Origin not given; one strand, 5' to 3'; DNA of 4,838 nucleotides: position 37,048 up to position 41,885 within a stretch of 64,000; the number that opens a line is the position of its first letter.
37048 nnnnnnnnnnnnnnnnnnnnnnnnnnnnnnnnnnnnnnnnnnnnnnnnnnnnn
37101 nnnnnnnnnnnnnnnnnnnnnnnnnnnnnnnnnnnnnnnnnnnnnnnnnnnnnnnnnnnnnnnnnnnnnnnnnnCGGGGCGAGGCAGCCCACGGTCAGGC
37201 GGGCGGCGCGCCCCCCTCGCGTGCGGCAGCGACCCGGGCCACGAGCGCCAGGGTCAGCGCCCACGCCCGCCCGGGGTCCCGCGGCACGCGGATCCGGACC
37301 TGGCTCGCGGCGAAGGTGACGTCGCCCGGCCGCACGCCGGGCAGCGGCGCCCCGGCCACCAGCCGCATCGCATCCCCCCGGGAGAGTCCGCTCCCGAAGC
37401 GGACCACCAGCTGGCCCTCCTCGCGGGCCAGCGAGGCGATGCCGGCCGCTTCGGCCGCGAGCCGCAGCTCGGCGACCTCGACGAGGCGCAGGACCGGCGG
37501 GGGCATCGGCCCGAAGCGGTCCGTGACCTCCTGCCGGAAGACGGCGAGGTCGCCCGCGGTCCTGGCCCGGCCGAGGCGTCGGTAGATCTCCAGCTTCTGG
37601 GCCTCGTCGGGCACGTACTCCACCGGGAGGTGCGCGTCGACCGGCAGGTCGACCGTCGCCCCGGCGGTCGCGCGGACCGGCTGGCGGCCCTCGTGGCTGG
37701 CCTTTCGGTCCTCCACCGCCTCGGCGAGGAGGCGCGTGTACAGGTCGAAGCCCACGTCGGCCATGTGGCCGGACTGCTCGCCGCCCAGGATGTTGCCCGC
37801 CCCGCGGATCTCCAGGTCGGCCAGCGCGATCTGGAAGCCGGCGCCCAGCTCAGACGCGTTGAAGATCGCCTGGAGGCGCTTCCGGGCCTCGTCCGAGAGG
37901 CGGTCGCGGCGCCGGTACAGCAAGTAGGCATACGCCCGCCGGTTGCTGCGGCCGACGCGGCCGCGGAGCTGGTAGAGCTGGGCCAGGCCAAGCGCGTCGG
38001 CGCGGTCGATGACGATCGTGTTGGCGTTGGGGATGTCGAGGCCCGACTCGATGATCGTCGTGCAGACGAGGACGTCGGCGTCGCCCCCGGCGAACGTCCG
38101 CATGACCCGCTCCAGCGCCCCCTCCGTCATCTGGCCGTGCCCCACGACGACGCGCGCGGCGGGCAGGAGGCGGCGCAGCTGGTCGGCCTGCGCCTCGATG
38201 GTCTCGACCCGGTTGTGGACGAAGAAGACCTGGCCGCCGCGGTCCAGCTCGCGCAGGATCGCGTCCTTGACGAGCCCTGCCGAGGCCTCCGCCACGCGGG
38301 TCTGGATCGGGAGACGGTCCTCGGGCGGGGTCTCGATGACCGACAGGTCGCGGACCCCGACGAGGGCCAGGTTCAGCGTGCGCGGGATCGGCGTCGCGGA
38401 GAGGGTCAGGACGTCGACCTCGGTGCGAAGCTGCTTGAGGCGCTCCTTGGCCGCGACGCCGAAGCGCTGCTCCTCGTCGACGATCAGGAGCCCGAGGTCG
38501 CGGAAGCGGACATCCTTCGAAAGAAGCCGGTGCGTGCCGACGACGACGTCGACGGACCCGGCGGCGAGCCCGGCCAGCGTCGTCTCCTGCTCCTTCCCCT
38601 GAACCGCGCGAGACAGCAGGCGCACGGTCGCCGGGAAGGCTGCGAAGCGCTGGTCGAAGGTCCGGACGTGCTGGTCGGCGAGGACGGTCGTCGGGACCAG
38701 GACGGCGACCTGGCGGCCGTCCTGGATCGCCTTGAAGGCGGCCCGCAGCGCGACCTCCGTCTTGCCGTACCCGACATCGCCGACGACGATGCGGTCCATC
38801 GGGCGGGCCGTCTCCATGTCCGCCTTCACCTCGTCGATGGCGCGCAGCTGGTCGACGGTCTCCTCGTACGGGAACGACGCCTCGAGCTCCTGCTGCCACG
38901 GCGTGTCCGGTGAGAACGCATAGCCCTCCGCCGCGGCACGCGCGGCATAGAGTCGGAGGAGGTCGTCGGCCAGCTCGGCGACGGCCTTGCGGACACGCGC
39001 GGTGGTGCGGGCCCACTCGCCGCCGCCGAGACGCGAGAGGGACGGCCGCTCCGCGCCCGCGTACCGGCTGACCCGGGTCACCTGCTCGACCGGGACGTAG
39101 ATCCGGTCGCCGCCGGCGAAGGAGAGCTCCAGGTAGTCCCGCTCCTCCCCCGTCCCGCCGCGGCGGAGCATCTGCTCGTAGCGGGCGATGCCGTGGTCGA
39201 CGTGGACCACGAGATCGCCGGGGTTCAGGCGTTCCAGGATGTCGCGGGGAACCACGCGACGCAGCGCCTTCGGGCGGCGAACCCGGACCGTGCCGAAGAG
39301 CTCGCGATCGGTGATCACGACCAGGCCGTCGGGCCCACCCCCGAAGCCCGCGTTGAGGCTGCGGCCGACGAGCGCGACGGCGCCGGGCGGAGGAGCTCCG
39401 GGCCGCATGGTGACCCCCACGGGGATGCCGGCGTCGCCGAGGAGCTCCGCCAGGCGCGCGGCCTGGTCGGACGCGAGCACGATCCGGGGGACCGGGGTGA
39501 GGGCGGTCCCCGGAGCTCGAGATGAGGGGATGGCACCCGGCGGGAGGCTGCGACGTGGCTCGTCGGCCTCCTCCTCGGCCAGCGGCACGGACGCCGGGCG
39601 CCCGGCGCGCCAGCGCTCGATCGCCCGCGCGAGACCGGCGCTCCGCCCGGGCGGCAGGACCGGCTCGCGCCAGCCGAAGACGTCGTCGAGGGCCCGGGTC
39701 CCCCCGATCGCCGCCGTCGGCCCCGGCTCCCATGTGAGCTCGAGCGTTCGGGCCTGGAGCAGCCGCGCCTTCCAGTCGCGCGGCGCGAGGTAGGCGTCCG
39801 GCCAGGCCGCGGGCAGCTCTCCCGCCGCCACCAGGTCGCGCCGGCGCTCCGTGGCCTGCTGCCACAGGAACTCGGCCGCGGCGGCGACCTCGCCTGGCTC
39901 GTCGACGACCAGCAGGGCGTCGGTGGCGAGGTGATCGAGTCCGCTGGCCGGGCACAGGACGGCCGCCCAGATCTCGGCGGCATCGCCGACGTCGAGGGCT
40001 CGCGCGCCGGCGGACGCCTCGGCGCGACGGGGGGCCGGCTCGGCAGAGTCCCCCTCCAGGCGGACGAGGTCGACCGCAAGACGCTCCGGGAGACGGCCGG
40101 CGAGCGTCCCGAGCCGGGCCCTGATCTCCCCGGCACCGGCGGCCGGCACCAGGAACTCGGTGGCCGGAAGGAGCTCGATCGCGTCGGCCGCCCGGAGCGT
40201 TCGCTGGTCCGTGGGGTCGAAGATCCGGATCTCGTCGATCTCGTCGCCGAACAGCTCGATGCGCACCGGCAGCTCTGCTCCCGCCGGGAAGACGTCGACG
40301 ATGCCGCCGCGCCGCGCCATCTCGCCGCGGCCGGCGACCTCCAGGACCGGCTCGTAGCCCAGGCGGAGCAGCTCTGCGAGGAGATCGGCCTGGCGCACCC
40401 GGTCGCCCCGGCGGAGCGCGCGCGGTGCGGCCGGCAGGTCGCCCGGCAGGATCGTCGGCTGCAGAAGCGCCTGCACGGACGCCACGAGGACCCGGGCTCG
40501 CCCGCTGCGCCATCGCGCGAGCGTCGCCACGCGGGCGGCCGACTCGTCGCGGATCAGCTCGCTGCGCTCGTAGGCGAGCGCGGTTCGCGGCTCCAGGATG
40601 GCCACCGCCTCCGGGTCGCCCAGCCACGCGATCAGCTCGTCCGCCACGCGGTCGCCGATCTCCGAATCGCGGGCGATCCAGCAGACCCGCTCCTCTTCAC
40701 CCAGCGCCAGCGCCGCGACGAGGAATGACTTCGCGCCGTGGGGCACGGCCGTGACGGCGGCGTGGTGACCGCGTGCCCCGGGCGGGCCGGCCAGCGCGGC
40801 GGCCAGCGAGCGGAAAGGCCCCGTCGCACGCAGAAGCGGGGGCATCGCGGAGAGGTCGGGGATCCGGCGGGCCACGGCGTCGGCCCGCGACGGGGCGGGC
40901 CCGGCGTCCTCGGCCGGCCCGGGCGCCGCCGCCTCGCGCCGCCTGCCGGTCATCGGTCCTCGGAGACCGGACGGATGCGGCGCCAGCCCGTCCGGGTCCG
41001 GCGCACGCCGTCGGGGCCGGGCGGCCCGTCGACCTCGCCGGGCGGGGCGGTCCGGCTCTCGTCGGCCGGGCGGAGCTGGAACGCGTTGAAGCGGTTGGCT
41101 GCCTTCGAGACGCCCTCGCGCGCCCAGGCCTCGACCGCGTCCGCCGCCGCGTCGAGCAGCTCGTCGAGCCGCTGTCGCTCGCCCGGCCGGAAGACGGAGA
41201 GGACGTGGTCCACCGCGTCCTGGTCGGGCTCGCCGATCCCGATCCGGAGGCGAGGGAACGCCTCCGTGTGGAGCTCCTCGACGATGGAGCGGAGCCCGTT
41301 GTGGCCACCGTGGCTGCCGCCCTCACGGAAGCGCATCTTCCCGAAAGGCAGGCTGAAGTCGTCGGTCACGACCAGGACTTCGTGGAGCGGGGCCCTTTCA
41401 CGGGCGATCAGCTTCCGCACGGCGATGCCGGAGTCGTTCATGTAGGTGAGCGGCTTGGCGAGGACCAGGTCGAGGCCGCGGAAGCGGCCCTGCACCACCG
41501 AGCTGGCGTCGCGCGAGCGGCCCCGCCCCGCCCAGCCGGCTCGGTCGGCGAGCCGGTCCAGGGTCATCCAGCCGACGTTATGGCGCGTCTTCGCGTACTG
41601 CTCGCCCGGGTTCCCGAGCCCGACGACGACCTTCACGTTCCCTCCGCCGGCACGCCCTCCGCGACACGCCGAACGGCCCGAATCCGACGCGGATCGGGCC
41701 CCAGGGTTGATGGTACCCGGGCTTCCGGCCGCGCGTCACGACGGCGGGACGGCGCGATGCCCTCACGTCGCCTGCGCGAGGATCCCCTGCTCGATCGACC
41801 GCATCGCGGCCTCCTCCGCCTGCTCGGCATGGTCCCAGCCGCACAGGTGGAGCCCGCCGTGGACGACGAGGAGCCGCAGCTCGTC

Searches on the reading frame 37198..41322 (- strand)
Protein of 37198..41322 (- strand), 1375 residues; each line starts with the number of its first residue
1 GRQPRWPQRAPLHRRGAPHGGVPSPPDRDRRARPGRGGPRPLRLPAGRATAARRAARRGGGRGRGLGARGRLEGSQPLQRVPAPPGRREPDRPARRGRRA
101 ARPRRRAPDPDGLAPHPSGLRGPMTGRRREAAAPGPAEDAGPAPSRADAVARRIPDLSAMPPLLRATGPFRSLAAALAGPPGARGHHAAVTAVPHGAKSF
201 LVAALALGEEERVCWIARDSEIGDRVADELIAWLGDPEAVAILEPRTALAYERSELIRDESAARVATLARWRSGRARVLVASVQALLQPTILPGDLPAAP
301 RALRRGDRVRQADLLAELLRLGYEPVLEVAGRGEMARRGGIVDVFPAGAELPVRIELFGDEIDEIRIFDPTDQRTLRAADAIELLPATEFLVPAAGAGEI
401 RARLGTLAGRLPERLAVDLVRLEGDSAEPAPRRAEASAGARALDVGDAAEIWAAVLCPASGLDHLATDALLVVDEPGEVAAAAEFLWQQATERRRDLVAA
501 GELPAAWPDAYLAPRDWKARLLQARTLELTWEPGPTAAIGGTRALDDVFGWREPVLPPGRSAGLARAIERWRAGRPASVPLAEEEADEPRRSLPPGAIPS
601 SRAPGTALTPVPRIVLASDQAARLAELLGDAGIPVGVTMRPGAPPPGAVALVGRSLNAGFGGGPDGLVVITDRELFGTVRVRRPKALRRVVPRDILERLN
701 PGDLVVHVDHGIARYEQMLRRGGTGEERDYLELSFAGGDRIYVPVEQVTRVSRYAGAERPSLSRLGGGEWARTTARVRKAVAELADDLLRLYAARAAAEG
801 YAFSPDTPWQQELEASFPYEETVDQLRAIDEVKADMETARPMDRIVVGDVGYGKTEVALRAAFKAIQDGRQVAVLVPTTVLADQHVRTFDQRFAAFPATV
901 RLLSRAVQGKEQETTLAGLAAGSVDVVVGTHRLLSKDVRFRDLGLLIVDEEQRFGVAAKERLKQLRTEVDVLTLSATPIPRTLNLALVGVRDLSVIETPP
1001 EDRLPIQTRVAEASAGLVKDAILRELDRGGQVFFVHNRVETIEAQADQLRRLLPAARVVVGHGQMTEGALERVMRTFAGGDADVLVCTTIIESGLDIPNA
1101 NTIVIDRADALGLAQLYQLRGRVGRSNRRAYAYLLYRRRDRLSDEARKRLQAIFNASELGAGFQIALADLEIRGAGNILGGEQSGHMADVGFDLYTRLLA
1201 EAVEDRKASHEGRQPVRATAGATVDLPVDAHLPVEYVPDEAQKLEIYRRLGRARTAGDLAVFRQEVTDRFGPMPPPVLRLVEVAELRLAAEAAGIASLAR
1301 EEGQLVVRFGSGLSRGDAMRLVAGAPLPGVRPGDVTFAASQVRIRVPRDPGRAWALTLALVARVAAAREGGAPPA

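Call 42: search_protein_families(library=pfam, proteins=[window:37198-41322:-], max_evalue=0.001)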
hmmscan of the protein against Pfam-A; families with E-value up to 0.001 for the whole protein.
window:37198-41322:- (1375 aa): 7 families
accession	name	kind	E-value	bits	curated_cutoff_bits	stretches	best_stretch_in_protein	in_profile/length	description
PF00270.35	DEAD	-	6e-26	91.6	26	1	824-983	3-164/167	DEAD/DEAH box helicase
PF17757.6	UvrB_inter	-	1.7e-23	82.9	22.9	1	303-390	3-91/91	UvrB interaction domain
PF03461.20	TRCF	-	1.9e-22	79.8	25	1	1226-1311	1-86/95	TRCF domain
PF00271.37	Helicase_C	-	8.7e-21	74.7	23.5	1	1022-1126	6-109/110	Helicase conserved C-terminal domain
PF02559.22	CarD_TRCF_RID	-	1.4e-17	63.9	23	1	699-754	1-56/57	CarD-like/TRCF RID domain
PF04851.21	ResIII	-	1.6e-08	35.1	22.5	1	824-978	7-162/164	Type III restriction enzyme, res subunit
PF22590.2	Cas3-like_C_2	-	8.8e-05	23.2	27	1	1029-1127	2-105/106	CRISPR-associated nuclease/helicase Cas3, C-terminal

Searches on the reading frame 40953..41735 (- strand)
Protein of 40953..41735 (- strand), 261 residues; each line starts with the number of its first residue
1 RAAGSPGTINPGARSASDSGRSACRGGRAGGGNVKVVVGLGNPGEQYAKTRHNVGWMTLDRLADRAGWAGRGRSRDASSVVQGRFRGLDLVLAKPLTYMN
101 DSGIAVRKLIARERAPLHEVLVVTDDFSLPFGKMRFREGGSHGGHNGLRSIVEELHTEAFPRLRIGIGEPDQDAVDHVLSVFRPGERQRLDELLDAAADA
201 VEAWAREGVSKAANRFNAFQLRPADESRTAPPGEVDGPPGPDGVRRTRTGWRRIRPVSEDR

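Call 42: search_protein_families(library=pfam, proteins=[window:40953-41735:-], max_evalue=0.001)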
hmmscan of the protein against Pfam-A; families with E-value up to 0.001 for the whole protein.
window:40953-41735:- (261 aa): 1 family
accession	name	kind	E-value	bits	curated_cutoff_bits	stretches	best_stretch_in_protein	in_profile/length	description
PF01195.25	Pept_tRNA_hydro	-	1.2e-62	211.5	27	1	36-217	1-183/183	Peptidyl-tRNA hydrolase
